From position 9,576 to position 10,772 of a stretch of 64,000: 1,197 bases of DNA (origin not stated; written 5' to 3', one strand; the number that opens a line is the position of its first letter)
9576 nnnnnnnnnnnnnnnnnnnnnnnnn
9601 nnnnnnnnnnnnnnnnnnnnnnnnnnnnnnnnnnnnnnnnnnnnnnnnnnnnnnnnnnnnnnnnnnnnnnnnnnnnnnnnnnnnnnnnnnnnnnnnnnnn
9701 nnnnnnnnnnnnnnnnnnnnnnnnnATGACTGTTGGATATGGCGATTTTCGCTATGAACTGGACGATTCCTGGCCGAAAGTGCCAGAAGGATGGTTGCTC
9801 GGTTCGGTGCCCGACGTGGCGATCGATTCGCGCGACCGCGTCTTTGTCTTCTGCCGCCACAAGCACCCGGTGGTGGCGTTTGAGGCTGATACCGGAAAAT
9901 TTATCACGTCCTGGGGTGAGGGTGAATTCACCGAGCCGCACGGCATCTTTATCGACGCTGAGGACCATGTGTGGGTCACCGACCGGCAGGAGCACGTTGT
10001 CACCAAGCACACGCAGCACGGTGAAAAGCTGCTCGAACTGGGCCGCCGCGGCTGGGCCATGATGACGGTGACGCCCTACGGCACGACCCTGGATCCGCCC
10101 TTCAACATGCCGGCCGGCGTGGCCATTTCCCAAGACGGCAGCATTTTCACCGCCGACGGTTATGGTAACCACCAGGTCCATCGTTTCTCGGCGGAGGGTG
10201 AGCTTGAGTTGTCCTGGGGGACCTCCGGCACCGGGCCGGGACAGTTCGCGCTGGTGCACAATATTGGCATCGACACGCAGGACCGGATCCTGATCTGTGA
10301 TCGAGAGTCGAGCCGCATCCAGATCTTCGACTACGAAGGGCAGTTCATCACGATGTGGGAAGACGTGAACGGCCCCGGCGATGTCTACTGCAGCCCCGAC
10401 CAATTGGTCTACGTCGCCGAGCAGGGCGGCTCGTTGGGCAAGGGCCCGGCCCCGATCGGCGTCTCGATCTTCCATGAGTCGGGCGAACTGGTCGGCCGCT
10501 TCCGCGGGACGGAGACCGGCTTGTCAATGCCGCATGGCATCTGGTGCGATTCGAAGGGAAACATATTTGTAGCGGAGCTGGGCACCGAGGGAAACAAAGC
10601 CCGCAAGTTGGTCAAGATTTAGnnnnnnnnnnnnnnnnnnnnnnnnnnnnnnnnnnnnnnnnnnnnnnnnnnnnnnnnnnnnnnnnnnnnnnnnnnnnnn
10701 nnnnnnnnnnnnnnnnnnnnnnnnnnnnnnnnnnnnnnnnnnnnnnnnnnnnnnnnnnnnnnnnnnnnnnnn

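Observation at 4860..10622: Three tandem copies of a two-gene SDR + NHL-propeller cassette: an amplification-divergence snapshot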

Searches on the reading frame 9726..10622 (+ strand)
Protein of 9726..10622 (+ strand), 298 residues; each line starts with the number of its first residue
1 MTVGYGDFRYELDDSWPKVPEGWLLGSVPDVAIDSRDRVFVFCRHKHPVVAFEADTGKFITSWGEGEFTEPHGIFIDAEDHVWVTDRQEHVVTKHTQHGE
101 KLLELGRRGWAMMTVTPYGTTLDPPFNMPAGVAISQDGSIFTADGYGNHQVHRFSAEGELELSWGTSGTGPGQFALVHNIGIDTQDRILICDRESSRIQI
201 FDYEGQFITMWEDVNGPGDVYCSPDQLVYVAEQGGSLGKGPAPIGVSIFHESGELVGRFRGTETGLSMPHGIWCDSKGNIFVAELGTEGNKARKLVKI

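Call 5: search_protein_families(library=pfam, proteins=[window:9726-10622:+], max_evalue=0.01)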
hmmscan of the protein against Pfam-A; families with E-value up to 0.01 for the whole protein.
window:9726-10622:+ (298 aa): 6 families
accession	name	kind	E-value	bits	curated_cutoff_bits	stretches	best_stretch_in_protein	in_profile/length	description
PF01436.27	NHL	-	6.9e-22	76.8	20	2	126-154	1-28/28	NHL repeat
PF17170.10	DUF5128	-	1.1e-10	41.7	22.9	1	137-209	53-126/321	6-bladed beta-propeller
PF08450.18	SGL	-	1.7e-08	34.8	26.3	0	67-102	183-217/246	SMP-30/Gluconolactonase/LRE-like region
PF24684.1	Vgb_lyase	-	9.5e-06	25.1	50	0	125-238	179-288/290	Virginiamycin B lyase family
PF16288.11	DUF4934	-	0.0032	18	27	0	23-100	21-99/102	Domain of unknown function (DUF4934)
PF25021.1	TEN_NHL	-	0.0038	16.7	27.1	0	126-147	141-162/357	Teneurin NHL domain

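Call 6: search_protein_families(library=ncbifam, proteins=[window:9726-10622:+], max_evalue=0.01)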
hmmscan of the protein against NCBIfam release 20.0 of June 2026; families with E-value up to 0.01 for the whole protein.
window:9726-10622:+ (298 aa): 3 families
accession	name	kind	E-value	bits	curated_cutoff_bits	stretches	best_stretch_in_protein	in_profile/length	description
NF035926.1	scyF_NHL_VPEP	equivalog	1.9e-24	86.6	350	1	56-213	139-285/376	scytonemin biosynthesis PEP-CTERM protein ScyF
NF033206.1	ScyE_fam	subfamily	2.7e-06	27.2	80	0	264-289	5-30/333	ScyD/ScyE family protein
NF047780.1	LIC12708_fam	subfamily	0.00046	19.2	150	1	143-206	150-215/391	LIC_12708 family protein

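Call 8: search_solved_structures(query=window:9726-10622:+, max_evalue=0.01, show_alignments=2)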
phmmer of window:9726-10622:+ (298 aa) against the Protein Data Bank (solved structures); distinct sequences matched with E-value up to 0.01: 50.
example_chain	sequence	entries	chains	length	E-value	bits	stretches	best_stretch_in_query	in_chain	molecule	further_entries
6d69_A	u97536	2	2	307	6.6e-36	127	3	122-201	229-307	NHL Repeat Region of D. melanogaster Thin | Thin, isoform D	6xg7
6fpt_A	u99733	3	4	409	8.5e-31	110.3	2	126-209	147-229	E3 ubiquitin-protein ligase TRIM71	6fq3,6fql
7qrx_A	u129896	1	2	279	5.3e-30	107.6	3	126-209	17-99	E3 ubiquitin-protein ligase TRIM71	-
9jur_A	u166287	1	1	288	5.5e-30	107.6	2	126-209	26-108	E3 ubiquitin-protein ligase TRIM71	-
8j72_A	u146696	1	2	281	1.3e-29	106.4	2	129-209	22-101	E3 ubiquitin-protein ligase TRIM71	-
7qrw_A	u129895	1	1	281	5.7e-25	91.1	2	56-235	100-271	Isoform 4 of Tripartite motif-containing protein 3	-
7b96_A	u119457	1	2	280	1.2e-24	90.1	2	48-235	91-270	Isoform 2 of Tripartite motif-containing protein 2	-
7qrv_A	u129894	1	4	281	1.3e-24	89.9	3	55-234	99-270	Tripartite motif-containing protein 2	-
7b2r_A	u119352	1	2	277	2.7e-24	88.9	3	54-235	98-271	Tripartite motif-containing protein 2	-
3fvz_A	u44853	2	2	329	1.2e-23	86.8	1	49-287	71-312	Peptidyl-glycine alpha-amidating monooxygenase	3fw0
5wm0_A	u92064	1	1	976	8.6e-22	80.7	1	49-287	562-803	Peptidyl-glycine alpha-amidating monooxygenase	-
1q7f_A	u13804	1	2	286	3.9e-16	62.1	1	163-285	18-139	brain tumor CG10719-PA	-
4zlr_A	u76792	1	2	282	4e-16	62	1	163-285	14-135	Brain tumor protein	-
5ex7_A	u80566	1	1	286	4.2e-16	62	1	163-285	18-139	Brain tumor protein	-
6ren_A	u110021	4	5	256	6.1e-14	54.9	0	71-156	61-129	3fPizza6-SH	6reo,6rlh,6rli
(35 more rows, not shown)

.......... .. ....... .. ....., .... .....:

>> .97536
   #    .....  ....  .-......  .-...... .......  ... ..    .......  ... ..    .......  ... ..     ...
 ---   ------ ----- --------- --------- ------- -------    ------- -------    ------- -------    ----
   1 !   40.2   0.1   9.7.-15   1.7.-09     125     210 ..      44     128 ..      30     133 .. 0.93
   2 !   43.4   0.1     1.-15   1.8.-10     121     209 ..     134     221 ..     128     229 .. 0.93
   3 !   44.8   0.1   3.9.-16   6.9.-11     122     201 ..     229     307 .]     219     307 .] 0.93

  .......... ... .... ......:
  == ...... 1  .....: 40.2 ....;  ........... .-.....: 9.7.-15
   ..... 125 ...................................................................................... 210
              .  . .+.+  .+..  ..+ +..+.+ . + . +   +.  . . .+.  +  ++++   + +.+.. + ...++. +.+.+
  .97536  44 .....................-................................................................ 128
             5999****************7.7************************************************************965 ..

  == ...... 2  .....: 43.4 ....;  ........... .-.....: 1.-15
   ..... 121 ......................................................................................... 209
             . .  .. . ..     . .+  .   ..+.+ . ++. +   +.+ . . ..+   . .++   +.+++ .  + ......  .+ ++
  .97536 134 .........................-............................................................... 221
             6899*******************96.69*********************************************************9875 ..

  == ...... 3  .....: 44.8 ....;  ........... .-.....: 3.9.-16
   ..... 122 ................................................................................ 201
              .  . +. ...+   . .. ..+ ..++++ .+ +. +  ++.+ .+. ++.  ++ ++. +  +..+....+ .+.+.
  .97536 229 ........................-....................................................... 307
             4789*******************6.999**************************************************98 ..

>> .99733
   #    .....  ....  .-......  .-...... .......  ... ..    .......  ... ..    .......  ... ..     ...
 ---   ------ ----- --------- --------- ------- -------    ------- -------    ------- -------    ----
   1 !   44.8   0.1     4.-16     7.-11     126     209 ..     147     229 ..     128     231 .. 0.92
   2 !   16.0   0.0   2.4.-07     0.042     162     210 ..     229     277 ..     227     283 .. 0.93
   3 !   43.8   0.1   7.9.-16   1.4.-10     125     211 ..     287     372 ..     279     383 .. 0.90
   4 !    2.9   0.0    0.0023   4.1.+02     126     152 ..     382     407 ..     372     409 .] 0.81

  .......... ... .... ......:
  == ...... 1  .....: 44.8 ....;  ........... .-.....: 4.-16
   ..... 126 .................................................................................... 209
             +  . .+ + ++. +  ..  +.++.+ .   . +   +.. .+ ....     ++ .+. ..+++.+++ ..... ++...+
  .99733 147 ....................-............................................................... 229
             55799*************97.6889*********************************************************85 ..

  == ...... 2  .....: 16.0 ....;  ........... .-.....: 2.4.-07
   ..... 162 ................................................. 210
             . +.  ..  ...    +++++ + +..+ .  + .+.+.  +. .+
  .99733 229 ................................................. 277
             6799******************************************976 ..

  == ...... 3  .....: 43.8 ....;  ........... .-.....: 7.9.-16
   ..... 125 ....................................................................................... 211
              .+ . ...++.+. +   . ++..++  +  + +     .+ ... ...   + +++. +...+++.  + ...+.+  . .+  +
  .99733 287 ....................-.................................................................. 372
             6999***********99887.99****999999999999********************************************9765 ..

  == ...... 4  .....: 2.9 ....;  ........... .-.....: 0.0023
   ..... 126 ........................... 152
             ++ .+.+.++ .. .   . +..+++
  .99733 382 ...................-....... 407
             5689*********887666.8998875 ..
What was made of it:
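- The top sequence hits in the PDB are TRIM and Thin NHL domains (call 8).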

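Call 10: find_homologous_proteins(query=window:9726-10622:+, max_evalue=1e-20)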
Query window:9726-10622:+ (298 aa): 504 proteins with E <= 1e-20 among 4167 candidates; the best 120 are listed.
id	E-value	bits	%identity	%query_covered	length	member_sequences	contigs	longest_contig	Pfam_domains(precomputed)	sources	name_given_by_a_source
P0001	1.7e-206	702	100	100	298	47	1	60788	PF17170.11,PF24684.2,PF01436.28,PF08450.19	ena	-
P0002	4.9e-188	642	90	100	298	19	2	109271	PF17170.11,PF24684.2,PF01436.28,PF08450.19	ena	-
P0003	1.1e-178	611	85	100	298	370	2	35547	PF17170.11,PF24684.2,PF01436.28,PF08450.19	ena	-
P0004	5.2e-173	592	84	100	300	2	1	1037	PF17170.11,PF24684.2,PF01436.28,PF08450.19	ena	-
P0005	3.8e-158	544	78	100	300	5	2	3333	PF17170.11,PF24684.2,PF01436.28,PF08450.19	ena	-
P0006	2.7e-157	541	77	100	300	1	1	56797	PF17170.11,PF01436.28,PF08450.19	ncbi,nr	ncbi:peptidyl-alpha-hydroxyglycine alpha-amidating lyase family protein [Chloroflexi bacterium TSY]|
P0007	4.6e-149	514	74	100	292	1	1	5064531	PF17170.11,PF24684.2,PF01436.28,PF08450.19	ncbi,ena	-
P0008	3.3e-137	475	69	99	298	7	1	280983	PF17170.11,PF01436.28,PF06739.18,PF08450.19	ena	-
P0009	1.8e-135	469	68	100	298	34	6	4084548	PF17170.11,PF01436.28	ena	-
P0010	1.5e-131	456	65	100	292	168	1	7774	PF17170.11,PF01436.28,PF08450.19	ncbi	-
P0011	1.9e-128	446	64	100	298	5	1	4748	PF01436.28,PF08450.19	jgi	-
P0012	4.7e-121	422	60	99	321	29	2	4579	PF17170.11,PF01436.28,PF06739.18,PF08450.19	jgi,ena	-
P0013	5.1e-117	408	63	100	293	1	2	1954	PF17170.11,PF24684.2,PF01436.28,PF06739.18,PF08450.19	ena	-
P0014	6.4e-116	405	61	95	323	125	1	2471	PF17170.11,PF01436.28,PF06739.18,PF08450.19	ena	-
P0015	6.9e-116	405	61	99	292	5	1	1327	PF17170.11,PF24684.2,PF01436.28,PF08450.19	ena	-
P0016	2.9e-115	403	60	99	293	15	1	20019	PF17170.11,PF01436.28,PF06739.18,PF08450.19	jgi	jgi:DNA-binding beta-propeller fold protein YncE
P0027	3.5e-106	373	57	99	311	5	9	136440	PF17170.11,PF01436.28,PF08450.19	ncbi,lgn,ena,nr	ncbi:MAG: 6-bladed beta-propeller [Dehalococcoidia bacterium]|nr:6-bladed beta-propeller [Dehalococc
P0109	3.6e-65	238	44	96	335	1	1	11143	PF17170.11,PF24684.2,PF01436.28,PF25021.2,PF08450.19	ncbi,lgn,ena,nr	ncbi:MAG: hypothetical protein EXS05_17080 [Planctomycetaceae bacterium]|nr:hypothetical protein [Pl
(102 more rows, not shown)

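Call 11: find_encoding_contigs(protein=P0002, flank=10000, max_places=3)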
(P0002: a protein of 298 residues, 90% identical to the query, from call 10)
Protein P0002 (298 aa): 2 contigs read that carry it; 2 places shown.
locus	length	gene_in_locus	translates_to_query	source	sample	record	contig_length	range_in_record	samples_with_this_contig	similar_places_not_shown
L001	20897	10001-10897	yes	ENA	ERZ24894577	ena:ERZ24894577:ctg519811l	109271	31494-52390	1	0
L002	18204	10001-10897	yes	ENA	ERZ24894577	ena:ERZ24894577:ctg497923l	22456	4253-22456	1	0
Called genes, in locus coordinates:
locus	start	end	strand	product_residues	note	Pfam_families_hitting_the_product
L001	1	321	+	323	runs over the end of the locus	-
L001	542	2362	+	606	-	-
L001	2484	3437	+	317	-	PF00528:BPD_transp_1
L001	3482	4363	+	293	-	PF00528:BPD_transp_1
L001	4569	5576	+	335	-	PF02826:2-Hacid_dh_C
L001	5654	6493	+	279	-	PF05721:PhyH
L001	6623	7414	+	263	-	PF01073:3Beta_HSD, PF01370:Epimerase, PF04321:RmlD_sub_bind (faint), PF13460:NAD_binding_10 (weak), PF16363:GDP_Man_Dehyd (weak)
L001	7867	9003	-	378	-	PF13808:DDE_Tnp_1_assoc, PF01609:DDE_Tnp_1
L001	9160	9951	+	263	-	PF01073:3Beta_HSD, PF01370:Epimerase, PF04321:RmlD_sub_bind (weak), PF13460:NAD_binding_10 (weak), PF16363:GDP_Man_Dehyd (weak), PF07993:NAD_binding_4 (weak)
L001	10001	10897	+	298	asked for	PF17170:DUF5128 (faint), PF01436:NHL (faint), PF08450:SGL (faint), PF24684:Vgb_lyase (faint)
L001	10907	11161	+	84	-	-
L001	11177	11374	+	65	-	-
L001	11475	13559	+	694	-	PF00496:SBP_bac_5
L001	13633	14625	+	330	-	PF19300:BPD_transp_1_N, PF00528:BPD_transp_1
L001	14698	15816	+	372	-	PF12911:OppC_N, PF00528:BPD_transp_1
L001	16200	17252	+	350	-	PF00005:ABC_tran, PF13304:AAA_21 (weak), PF08352:oligo_HPY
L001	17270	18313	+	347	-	PF00005:ABC_tran, PF08352:oligo_HPY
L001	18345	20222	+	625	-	-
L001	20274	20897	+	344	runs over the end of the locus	PF00248:Aldo_ket_red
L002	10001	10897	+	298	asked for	PF17170:DUF5128 (faint), PF01436:NHL (faint), PF08450:SGL (faint), PF24684:Vgb_lyase (faint)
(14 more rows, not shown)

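Call 12: find_encoding_contigs(protein=P0007, flank=10000, max_places=3)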
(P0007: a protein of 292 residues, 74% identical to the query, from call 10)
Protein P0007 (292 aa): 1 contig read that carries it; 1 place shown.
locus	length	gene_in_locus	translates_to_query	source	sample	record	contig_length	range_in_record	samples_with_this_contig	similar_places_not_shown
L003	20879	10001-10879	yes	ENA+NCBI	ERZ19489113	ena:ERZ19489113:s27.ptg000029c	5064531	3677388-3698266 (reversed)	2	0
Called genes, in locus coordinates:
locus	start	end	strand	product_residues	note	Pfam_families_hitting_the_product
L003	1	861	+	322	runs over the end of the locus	PF19300:BPD_transp_1_N, PF00528:BPD_transp_1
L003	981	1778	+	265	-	PF12911:OppC_N (weak), PF00528:BPD_transp_1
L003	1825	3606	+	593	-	-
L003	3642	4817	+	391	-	PF13088:BNR_2 (weak)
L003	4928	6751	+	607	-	-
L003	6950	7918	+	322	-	PF00528:BPD_transp_1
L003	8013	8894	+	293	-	PF00528:BPD_transp_1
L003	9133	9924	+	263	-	PF01073:3Beta_HSD, PF01370:Epimerase, PF04321:RmlD_sub_bind (weak), PF07993:NAD_binding_4 (faint), PF13460:NAD_binding_10 (weak), PF16363:GDP_Man_Dehyd (weak)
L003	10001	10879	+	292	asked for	PF01436:NHL (faint), PF08450:SGL (faint), PF17170:DUF5128 (faint), PF24684:Vgb_lyase (faint)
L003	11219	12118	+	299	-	PF17170:DUF5128 (faint), PF08450:SGL (faint), PF24684:Vgb_lyase (faint), PF01436:NHL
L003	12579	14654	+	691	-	PF00496:SBP_bac_5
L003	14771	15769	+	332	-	PF19300:BPD_transp_1_N (weak), PF00528:BPD_transp_1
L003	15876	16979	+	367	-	PF12911:OppC_N, PF00528:BPD_transp_1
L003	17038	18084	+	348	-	PF00005:ABC_tran, PF02463:SMC_N (faint), PF13304:AAA_21, PF08352:oligo_HPY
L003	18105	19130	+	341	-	PF00005:ABC_tran, PF08352:oligo_HPY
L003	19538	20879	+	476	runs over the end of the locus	PF01555:N6_N4_Mtase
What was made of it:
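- PhyH and the 2-hydroxyacid dehydrogenase are single-copy and are absent from the L003 array (call 12).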

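Call 14: find_encoding_contigs(protein=P0001, flank=10000, max_places=4)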
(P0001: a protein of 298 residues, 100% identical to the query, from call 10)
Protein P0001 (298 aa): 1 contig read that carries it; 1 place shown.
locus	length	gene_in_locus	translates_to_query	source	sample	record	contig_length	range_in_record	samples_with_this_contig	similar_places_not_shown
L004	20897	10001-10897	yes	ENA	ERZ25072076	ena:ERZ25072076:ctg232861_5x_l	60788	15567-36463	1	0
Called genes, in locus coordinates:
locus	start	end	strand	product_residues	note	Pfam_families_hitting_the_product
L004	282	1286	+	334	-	PF02826:2-Hacid_dh_C, PF03446:NAD_binding_2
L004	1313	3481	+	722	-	PF03781:FGE-sulfatase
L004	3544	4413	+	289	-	PF05721:PhyH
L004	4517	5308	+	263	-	PF01073:3Beta_HSD, PF01370:Epimerase, PF04321:RmlD_sub_bind (weak), PF07993:NAD_binding_4 (faint), PF13460:NAD_binding_10, PF16363:GDP_Man_Dehyd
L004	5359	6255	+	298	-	PF08450:SGL (faint), PF17170:DUF5128 (faint), PF24684:Vgb_lyase (faint), PF01436:NHL (faint)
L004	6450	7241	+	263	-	PF01073:3Beta_HSD (weak), PF01370:Epimerase, PF04321:RmlD_sub_bind, PF13460:NAD_binding_10, PF16363:GDP_Man_Dehyd (faint), PF07993:NAD_binding_4 (weak)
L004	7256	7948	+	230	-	PF08450:SGL (faint), PF01436:NHL (faint), PF17170:DUF5128 (faint)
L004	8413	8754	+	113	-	-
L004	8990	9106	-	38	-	-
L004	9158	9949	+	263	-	PF01073:3Beta_HSD, PF01370:Epimerase, PF04321:RmlD_sub_bind (weak), PF07993:NAD_binding_4 (faint), PF13460:NAD_binding_10 (weak), PF16363:GDP_Man_Dehyd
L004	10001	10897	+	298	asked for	PF08450:SGL (faint), PF24684:Vgb_lyase (faint), PF17170:DUF5128 (weak), PF01436:NHL (weak)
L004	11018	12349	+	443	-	PF04305:DUF455 (faint)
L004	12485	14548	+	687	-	PF00496:SBP_bac_5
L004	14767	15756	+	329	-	PF19300:BPD_transp_1_N (weak), PF00528:BPD_transp_1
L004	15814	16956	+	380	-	PF12911:OppC_N, PF00528:BPD_transp_1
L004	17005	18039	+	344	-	PF00005:ABC_tran, PF13304:AAA_21 (weak), PF08352:oligo_HPY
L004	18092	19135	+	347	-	PF00005:ABC_tran, PF08352:oligo_HPY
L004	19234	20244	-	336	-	PF01073:3Beta_HSD, PF01370:Epimerase, PF02719:Polysacc_synt_2, PF04321:RmlD_sub_bind, PF05368:NmrA, PF13460:NAD_binding_10, PF16363:GDP_Man_Dehyd, PF07993:NAD_binding_4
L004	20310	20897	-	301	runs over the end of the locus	PF12911:OppC_N, PF00528:BPD_transp_1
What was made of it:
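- The same three-cassette order appears in an independent contig, L004 (call 14).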

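Call 15: find_encoding_contigs(protein=P0006, flank=10000, max_places=3)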
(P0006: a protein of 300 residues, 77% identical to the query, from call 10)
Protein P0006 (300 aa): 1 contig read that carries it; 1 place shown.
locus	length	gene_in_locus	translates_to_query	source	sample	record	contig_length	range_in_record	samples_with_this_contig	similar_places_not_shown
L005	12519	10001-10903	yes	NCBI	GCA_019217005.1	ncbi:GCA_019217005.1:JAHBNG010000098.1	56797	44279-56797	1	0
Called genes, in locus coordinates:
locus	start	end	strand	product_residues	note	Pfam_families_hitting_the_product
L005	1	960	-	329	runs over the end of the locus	-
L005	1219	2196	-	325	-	PF20511:PMI_typeI_cat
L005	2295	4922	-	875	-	PF00580:UvrD-helicase, PF13245:AAA_19, PF13604:AAA_30 (faint), PF13361:UvrD_C, PF13538:UvrD_C_2, PF21196:PcrA_UvrD_tudor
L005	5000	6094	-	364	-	PF03193:RsgA_GTPase, PF01926:MMR_HSR1 (weak)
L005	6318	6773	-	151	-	PF09335:VTT_dom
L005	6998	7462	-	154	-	PF06271:RDD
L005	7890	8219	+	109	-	PF01370:Epimerase, PF13460:NAD_binding_10 (weak), PF01073:3Beta_HSD (weak)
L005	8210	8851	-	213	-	PF12762:DDE_Tnp_IS1595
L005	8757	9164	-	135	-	-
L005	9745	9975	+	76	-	PF05635:23S_rRNA_IVP (faint)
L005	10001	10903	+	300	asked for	PF17170:DUF5128 (faint), PF08450:SGL (faint), PF01436:NHL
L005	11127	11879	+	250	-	PF00496:SBP_bac_5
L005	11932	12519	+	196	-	PF00496:SBP_bac_5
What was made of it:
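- IS elements occur in the array in relatives (calls 11, 15).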
